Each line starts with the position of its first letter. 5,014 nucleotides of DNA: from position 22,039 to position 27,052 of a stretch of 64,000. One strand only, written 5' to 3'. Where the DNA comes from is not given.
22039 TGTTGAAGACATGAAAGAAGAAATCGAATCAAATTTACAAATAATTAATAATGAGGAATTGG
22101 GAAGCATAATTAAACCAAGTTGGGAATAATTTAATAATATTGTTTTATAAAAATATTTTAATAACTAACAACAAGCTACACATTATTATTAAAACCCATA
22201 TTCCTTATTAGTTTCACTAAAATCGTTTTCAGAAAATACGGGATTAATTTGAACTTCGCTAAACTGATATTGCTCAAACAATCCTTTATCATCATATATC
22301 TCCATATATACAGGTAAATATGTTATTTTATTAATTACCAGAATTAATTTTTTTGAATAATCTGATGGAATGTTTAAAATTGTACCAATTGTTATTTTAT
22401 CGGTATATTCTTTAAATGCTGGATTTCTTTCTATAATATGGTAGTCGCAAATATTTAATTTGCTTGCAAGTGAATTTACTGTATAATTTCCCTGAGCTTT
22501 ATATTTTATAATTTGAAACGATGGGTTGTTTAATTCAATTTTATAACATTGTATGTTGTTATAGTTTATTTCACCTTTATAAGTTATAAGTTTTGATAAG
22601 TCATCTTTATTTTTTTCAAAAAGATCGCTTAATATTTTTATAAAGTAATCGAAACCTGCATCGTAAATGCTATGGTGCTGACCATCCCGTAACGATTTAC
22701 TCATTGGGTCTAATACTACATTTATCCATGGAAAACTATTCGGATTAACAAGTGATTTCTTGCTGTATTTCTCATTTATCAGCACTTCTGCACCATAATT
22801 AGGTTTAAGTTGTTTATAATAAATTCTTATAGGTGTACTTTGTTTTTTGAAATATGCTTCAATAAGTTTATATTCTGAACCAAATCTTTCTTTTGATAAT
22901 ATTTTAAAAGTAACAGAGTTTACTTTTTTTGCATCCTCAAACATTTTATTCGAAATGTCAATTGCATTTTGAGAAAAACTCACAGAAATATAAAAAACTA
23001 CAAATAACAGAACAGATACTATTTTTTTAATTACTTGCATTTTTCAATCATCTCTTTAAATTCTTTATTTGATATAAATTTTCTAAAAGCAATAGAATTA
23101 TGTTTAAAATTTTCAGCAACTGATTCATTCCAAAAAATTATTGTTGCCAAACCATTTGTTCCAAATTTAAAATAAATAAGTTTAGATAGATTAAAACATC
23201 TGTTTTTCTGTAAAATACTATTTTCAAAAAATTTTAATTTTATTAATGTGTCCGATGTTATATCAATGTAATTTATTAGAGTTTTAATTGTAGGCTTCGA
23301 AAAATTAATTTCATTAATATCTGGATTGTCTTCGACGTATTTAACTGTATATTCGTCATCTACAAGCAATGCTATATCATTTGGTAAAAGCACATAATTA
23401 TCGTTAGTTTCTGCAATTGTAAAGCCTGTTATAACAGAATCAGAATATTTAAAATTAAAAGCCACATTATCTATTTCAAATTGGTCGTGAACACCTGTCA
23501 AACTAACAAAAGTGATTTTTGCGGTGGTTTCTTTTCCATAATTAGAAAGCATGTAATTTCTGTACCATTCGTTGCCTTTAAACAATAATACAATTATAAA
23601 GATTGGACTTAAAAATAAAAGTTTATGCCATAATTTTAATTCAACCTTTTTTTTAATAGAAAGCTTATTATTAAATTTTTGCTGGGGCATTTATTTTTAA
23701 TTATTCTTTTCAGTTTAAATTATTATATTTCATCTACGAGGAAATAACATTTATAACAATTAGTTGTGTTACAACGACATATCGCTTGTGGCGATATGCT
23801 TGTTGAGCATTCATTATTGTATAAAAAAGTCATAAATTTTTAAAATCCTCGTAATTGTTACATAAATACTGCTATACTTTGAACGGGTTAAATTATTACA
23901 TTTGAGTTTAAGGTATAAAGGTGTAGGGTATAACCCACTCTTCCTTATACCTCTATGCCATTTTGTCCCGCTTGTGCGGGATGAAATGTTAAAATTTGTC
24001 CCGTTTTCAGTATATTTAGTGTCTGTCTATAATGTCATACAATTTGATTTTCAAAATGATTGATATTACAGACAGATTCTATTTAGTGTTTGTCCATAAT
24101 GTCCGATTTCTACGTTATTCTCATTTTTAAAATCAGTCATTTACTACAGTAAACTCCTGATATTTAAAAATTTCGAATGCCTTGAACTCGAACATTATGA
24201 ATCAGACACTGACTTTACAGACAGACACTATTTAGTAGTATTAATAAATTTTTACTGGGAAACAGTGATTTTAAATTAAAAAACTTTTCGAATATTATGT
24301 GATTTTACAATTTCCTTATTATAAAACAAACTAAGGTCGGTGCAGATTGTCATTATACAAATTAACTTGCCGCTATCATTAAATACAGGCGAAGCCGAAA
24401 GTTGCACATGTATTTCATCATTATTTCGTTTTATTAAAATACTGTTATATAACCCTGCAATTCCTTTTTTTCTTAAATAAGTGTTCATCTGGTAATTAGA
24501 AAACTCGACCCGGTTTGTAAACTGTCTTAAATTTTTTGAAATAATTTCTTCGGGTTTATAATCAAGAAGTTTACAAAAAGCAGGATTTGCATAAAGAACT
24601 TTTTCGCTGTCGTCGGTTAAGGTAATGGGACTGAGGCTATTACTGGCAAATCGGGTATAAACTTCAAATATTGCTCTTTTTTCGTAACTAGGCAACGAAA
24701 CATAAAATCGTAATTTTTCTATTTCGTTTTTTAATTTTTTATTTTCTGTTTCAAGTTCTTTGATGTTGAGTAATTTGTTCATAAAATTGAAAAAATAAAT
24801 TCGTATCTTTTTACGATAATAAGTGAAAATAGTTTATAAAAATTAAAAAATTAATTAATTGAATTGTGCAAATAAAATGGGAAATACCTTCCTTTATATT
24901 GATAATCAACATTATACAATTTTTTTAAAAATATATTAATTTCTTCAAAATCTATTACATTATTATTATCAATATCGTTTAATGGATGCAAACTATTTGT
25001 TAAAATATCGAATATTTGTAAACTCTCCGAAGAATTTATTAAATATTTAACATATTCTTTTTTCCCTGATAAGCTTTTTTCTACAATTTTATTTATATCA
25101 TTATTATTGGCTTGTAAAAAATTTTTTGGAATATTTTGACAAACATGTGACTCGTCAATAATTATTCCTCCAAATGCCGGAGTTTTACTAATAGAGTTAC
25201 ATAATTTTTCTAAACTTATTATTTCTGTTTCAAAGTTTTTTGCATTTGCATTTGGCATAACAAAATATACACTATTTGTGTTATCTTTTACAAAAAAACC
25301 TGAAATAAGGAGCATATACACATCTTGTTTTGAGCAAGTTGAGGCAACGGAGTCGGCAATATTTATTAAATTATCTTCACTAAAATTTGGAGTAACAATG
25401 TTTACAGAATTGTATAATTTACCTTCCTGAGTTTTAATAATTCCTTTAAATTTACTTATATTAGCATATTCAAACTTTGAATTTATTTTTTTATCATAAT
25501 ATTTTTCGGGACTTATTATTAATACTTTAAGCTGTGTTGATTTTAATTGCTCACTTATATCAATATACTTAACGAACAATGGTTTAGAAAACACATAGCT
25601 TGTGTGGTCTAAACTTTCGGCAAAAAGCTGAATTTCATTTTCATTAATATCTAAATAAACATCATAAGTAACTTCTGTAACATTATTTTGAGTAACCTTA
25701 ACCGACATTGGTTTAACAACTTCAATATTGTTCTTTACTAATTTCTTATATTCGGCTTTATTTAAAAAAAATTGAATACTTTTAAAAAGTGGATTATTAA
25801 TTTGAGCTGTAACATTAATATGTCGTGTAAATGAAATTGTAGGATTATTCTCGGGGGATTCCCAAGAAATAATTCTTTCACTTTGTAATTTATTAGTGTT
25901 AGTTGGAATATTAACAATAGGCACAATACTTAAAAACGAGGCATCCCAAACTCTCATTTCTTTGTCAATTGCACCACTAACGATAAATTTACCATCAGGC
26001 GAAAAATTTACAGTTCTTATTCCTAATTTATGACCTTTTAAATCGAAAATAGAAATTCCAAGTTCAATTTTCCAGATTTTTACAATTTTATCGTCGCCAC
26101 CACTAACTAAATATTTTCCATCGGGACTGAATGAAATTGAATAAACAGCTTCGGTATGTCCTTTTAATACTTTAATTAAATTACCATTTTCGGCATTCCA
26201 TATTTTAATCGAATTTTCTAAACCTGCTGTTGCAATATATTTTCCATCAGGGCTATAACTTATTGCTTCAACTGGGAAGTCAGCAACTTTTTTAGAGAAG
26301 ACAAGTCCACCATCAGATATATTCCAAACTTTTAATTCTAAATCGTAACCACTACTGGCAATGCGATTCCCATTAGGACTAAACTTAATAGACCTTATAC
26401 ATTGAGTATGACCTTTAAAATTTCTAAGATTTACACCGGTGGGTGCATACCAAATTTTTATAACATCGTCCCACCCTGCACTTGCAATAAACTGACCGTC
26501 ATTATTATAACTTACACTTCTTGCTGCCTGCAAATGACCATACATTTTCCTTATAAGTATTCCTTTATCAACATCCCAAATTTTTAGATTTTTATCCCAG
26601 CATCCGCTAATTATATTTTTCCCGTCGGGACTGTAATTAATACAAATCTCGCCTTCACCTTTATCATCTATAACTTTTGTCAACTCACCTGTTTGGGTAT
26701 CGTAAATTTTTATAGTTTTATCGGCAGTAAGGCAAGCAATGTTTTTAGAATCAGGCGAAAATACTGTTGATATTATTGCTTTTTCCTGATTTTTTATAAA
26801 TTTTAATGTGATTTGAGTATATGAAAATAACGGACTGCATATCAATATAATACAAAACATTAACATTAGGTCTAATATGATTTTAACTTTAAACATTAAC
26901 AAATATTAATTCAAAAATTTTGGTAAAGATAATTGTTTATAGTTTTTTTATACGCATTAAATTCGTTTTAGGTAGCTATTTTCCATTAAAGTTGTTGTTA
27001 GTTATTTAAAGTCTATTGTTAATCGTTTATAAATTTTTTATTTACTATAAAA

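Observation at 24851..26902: WD40, Ig-like and caspase-like protein whose catalytic dyad appears replaced, ending in an EF-hand loop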

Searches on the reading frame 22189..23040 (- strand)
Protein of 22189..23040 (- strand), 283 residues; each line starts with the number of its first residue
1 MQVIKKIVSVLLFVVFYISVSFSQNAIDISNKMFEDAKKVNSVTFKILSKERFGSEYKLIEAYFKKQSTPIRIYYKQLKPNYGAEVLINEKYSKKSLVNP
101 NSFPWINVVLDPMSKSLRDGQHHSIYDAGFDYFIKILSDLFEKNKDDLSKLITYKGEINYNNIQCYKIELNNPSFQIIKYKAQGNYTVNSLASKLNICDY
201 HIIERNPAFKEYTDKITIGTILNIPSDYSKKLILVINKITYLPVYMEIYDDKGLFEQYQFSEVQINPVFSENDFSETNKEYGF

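Call 3: search_protein_families(library=pfam, proteins=[window:22189-23040:-], max_evalue=1)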
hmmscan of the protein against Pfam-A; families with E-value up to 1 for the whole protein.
window:22189-23040:- (283 aa): 4 families
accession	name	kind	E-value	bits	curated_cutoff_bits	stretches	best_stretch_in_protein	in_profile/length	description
PF07608.17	DUF1571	-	9.9e-14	51.7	27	2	46-174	7-140/208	Protein of unknown function (DUF1571)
PF03888.20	MucB_RseB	-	0.038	14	22.3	1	233-275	132-175/178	MucB/RseB N-terminal domain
PF03548.22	LolA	-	0.082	13.1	23.6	1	230-275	119-163/165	Outer membrane lipoprotein carrier protein LolA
PF17131.11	LolA_like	-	0.11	12.6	30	1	226-263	99-136/184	Outer membrane lipoprotein-sorting protein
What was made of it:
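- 22189..23690 (-): Two downstream syntenic envelope genes: a membrane-anchored 219-aa protein (23031-23690) and a DUF1571/LolA-like exported protein (22189-23040). DUF1571, E=1e-13 (call 3).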

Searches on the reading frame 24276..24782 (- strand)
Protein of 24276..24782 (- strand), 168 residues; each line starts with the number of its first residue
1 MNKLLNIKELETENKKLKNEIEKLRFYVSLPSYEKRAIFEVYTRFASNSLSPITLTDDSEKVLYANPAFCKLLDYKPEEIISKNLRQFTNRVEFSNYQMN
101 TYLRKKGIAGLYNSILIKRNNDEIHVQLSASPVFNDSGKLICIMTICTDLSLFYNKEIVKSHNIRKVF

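Call 3: search_protein_families(library=pfam, proteins=[window:24276-24782:-], max_evalue=1)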
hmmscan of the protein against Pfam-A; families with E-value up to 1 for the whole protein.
window:24276-24782:- (168 aa): 7 families
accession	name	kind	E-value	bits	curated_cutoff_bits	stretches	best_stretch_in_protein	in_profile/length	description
PF13426.13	PAS_9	-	3.8e-16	59.7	27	1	52-151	3-102/103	PAS domain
PF00989.32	PAS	-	3.8e-11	43.4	22.6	1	45-149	6-112/113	PAS fold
PF08448.16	PAS_4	-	1.3e-08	35.5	23.1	1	51-151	6-106/110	PAS fold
PF13188.13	PAS_8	-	1.1e-05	25.6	21.8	1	43-91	4-53/65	PAS domain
PF08447.18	PAS_3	-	1.6e-05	25.6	25.6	1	63-146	2-88/89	PAS fold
PF12709.12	Fungal_TACC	-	0.033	15.1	27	1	6-41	39-74/77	Fungal Transforming acidic coiled-coil (TACC) proteins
PF11365.13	SOGA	-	0.064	14.7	31.1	1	6-29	22-45/94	Protein SOGA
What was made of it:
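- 24276..24782 (-): Small cytoplasmic coiled-coil plus PAS protein (168 aa), 68 nt downstream on the same strand. Pfam PAS_9, E=3.8e-16 (call 3).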

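Call 4: search_protein_families(library=ncbifam, proteins=[window:24276-24782:-], max_evalue=1)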
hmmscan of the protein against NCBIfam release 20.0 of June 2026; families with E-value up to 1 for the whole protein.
window:24276-24782:- (168 aa): 17 families
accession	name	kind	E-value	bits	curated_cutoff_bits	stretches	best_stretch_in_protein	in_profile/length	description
TIGR00229.1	sensory_box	domain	9.8e-12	45.1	22.9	1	40-151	5-117/126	PAS domain S-box protein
TIGR02938.1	nifL_nitrog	equivalog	2.3e-07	29.7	242.45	1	52-155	16-120/494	nitrogen fixation negative regulator NifL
NF008468.0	PRK11360.1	equivalog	6.1e-07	28.2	646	1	54-151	282-378/616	two-component system sensor histidine kinase AtoS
NF010077.0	PRK13559.1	subfamily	3.4e-05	22.9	361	1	52-157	55-164/364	hypothetical protein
NF008467.0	PRK11359.1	equivalog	4.2e-05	21.7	857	1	51-150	147-248/800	oxygen-sensing cyclic-di-GMP phosphodiesterase DosP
NF046044.1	PnpS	equivalog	0.0001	21.4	400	1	11-160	26-170/390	two-component system histidine kinase PnpS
NF053781.1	cdiGMPphdstlr2612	equivalog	0.00013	19.7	1600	1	41-96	716-771/1268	Tlr1612 family c-di-GMP phosphodiesterase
NF052574.1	HisKinEspCMyxo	equivalog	0.00022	19.5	1200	1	57-151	305-399/785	serine histidine kinase EspC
NF052306.1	BluLightHisKinLov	equivalog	0.00032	19.7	450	1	52-151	34-137/334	blue-light-activated histidine kinase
NF010076.0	PRK13557.1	subfamily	0.00056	18.4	631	1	55-150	45-144/540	histidine kinase famiy protein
NF045675.1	PhdiestaseDibA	equivalog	0.0017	16.8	980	1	50-153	88-192/623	phosphodiesterase DibA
NF052652.1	YtvA_fam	equivalog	0.0079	15.8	250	1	59-87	22-50/243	YtvA family blue-light photoreceptor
NF008293.1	PRK11073.1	equivalog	0.0083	15.4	240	1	47-134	14-100/349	nitrogen regulation protein NR(II)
NF045595.1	HK_scytonemin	equivalog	0.014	13.7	865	1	57-98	22-63/637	scytonemin biosynthesis sensor histidine kinase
TIGR02040.1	PpsR-CrtJ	equivalog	0.045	12.8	275.4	1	48-143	260-356/442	transcriptional regulator PpsR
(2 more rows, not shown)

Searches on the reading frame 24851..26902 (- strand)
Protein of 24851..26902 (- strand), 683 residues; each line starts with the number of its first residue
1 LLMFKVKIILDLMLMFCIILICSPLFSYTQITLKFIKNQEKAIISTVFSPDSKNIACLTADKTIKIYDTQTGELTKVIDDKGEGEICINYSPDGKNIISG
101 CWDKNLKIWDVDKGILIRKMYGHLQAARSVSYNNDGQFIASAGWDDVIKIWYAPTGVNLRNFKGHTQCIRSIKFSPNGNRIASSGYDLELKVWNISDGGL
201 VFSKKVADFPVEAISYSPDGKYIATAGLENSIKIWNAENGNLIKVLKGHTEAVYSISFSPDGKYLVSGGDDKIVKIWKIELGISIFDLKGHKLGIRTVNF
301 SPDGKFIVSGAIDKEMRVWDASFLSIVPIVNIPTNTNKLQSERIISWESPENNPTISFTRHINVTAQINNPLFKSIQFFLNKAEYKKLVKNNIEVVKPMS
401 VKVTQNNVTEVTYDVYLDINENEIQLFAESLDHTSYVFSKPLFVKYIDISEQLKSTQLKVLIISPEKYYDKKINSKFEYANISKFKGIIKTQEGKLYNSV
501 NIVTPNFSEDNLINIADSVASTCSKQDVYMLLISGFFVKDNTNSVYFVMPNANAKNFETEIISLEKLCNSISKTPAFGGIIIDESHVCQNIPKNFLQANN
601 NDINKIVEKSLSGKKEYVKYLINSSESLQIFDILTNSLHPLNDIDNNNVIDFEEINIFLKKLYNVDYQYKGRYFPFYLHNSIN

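Call 3: search_protein_families(library=pfam, proteins=[window:24851-26902:-], max_evalue=1)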
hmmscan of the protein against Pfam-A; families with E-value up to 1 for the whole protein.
window:24851-26902:- (683 aa): 52 families (the best 25 are shown)
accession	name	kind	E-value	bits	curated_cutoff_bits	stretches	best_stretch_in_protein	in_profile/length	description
PF00400.38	WD40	-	1.9e-65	214.9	27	7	240-277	1-38/39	WD domain, G-beta repeat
PF25174.1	Beta-prop_THOC3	-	3.9e-65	220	305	2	37-243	43-248/272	THOC3 beta-propeller domain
PF25173.1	Beta-prop_WDR3_1st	-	3.4e-57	193.6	154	2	191-322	12-143/184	WDR3 first beta-propeller domain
PF25175.1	Beta-prop_WDR5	-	6.9e-49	167.1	250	2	37-249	7-220/296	WDR5 beta-propeller domain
PF24817.1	WD40_WDHD1_1st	-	3.6e-47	161.4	109.9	4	210-280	88-158/291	WDHD1 first WD40 domain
PF24814.1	WD40_Prp19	-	1.6e-45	155.8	320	3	32-227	41-239/281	Prp19 WD40 domain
PF25172.1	Beta-prop_WDR3_2nd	-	9.8e-43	146.9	140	2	209-321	176-288/293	WDR3 second beta-propeller domain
PF23414.1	Beta-prop_EML_2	-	1.6e-41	142.9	90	3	175-325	7-157/266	Echinoderm microtubule-associated protein second beta-propeller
PF25168.1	Beta-prop_WDR36-Utp21_2nd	-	2e-39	136.3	84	5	185-284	176-274/335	WDR36/Utp21 second beta-propeller domain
PF24807.1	WD40_CDC20-Fz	-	5.4e-38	131.4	200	2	36-277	47-292/292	CDC20/Fizzy WD40 domain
PF24805.1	EIF3I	-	1.3e-34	120.2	200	3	210-356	12-151/324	EIF3I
PF24780.1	WD40_MABP1-WDR62_1st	-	4.4e-31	108.8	496.3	3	243-323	31-115/328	MABP1/WDR62 first WD40 domain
PF24105.1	Beta-prop_CAF1B_HIR1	-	8.2e-29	101.2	80.5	2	179-325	34-205/383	CAF1B/HIR1 beta-propeller domain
PF24782.2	WD40_MABP1-WDR62_2nd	-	1.2e-28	100.5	290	4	174-279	233-341/341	MABP1/WDR62 second WD40 domain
PF25391.1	WD40_Gbeta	-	1.5e-28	100.3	150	3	231-320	165-254/340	G protein beta WD-40 repeat protein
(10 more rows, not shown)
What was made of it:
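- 25928..26794 (-): Seven-bladed WD40 beta-propeller (aa ~37-325). Pfam WD40, E=1.9e-65, 7 stretches, plus many beta-propeller families (call 3).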

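Call 4: search_protein_families(library=ncbifam, proteins=[window:24851-26902:-], max_evalue=1)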
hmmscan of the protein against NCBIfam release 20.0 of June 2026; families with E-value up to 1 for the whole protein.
window:24851-26902:- (683 aa): 1 family
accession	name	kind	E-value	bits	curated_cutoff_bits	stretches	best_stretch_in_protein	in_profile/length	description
TIGR02608.1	delta_60_rpt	domain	0.0099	15.7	76.5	0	253-270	3-21/55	delta-60 repeat domain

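Call 12: find_encoding_contigs(protein=window:24851-26902:-, flank=10000)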
Protein window:24851-26902:- (683 aa): no gene with exactly this product is on record in the collection.
